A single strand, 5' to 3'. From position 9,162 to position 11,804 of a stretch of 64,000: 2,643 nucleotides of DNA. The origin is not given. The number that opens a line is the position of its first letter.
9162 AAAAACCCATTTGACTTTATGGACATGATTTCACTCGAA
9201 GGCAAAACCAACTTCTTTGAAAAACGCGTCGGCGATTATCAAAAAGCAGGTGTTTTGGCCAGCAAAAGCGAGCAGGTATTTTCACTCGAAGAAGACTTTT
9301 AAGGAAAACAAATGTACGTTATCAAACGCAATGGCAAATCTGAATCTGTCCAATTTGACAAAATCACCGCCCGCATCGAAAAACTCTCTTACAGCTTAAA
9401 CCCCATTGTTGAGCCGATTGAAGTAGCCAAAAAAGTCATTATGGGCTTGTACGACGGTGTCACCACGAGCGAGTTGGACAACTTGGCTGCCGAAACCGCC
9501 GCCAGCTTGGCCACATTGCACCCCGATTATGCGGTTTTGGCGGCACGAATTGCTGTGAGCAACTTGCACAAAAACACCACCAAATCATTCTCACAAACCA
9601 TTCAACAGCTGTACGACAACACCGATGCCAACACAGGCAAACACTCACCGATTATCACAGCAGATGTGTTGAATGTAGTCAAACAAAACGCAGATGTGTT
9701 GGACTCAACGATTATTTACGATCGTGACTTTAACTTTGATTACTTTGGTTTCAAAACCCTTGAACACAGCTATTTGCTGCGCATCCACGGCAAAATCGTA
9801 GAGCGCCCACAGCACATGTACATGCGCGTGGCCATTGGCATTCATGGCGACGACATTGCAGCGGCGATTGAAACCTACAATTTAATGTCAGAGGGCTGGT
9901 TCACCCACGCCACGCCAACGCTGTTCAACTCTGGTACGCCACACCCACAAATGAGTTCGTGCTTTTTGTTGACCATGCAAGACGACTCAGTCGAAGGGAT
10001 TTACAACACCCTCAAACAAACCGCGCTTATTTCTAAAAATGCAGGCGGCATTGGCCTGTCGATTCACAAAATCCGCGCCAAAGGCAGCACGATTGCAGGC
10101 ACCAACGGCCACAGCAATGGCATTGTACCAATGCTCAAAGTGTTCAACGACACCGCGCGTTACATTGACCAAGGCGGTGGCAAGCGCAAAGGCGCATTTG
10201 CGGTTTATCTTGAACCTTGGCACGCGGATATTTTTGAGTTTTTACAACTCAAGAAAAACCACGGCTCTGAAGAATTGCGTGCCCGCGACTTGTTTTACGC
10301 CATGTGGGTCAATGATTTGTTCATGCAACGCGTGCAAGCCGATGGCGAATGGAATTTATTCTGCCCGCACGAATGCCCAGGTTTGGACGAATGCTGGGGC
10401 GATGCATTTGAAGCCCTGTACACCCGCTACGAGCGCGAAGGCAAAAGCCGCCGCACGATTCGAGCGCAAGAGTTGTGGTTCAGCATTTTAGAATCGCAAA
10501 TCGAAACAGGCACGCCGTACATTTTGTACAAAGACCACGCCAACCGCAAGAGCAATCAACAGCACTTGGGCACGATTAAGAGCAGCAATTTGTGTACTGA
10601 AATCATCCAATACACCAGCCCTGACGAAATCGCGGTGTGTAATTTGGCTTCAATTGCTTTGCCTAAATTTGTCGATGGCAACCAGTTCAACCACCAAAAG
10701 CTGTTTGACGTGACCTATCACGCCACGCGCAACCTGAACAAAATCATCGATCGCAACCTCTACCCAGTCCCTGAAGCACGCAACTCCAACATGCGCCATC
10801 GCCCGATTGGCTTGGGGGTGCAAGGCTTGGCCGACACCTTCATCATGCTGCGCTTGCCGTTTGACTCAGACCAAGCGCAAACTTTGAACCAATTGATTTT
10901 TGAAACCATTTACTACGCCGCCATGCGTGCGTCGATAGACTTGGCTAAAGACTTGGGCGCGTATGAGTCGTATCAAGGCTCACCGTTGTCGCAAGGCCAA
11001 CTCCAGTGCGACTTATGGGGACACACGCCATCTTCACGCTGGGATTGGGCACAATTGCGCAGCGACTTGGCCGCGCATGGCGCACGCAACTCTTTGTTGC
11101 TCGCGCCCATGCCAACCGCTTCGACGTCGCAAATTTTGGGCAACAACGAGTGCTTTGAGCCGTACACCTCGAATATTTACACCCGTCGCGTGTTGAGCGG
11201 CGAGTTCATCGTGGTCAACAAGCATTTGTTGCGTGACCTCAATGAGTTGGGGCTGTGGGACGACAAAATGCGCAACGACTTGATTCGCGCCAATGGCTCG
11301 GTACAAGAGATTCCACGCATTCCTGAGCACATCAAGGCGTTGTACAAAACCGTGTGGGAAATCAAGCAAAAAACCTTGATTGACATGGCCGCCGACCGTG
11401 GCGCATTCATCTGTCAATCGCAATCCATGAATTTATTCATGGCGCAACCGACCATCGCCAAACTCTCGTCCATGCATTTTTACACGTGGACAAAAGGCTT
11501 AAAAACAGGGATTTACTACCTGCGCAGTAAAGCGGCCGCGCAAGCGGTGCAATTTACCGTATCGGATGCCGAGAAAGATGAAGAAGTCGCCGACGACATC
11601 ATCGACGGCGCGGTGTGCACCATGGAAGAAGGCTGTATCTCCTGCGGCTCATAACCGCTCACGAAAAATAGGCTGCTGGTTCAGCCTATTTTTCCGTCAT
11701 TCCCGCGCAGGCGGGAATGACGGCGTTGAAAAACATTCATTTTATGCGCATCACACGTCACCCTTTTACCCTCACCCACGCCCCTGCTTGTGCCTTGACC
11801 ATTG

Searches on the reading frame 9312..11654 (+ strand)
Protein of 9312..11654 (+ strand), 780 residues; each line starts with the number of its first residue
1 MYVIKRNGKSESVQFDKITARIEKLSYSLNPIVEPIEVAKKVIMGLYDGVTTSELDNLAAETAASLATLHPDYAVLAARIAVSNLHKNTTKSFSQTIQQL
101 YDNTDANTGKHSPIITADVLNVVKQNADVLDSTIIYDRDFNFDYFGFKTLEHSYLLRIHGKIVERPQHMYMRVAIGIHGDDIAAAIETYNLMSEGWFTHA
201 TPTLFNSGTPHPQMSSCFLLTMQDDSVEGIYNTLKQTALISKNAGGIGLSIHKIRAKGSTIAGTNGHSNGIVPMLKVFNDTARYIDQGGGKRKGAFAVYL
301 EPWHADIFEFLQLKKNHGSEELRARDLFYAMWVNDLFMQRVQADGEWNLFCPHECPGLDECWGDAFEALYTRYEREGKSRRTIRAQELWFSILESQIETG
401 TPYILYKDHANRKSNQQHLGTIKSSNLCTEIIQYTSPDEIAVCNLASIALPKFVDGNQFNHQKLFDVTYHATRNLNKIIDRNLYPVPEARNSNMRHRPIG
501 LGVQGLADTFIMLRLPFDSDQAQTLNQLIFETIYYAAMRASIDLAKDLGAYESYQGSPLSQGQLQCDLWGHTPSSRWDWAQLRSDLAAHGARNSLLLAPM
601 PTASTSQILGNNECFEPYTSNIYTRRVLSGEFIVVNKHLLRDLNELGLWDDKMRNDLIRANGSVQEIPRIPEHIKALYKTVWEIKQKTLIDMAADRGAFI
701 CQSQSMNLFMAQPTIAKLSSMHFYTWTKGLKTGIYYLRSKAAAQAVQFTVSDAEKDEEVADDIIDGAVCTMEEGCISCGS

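Call 7: search_protein_families(library=pfam, proteins=[window:9312-11654:+], max_evalue=0.00001)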
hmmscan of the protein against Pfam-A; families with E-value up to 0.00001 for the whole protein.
window:9312-11654:+ (780 aa): 3 families
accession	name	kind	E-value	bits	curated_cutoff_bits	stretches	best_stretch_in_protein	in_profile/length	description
PF02867.20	Ribonuc_red_lgC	-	1.2e-218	727.4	23.9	1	215-736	1-523/523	Ribonucleotide reductase, barrel domain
PF00317.26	Ribonuc_red_lgN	-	2.2e-25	88.9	28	1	141-211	2-76/77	Ribonucleotide reductase, all-alpha domain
PF03477.21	ATP-cone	-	5.4e-15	56.2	25.8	1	1-87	1-87/88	ATP cone domain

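Call 27: list_cluster_members(proteins=[window:9312-11654:+, window:12706-15471:+, window:2046-4190:+, window:49228-49539:-, window:49646-50371:+, window:45750-46598:+])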
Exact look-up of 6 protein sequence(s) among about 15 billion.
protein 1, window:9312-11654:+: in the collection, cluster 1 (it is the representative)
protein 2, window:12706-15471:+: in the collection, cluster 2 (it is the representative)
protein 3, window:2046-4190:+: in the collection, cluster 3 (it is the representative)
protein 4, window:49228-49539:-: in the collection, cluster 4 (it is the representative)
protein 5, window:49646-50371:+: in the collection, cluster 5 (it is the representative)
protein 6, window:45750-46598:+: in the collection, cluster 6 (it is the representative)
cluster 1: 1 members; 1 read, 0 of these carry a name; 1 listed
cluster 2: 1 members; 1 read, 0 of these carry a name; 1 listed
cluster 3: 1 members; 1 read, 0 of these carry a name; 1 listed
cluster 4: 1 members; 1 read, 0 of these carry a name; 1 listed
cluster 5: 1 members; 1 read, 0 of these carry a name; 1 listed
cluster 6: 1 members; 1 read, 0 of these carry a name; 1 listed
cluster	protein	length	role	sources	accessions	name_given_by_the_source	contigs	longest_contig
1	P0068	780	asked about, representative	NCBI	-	-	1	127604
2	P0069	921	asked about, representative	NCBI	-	-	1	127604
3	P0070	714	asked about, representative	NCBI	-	-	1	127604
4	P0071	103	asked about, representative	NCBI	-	-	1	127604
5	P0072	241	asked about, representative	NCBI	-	-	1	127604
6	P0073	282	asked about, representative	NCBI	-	-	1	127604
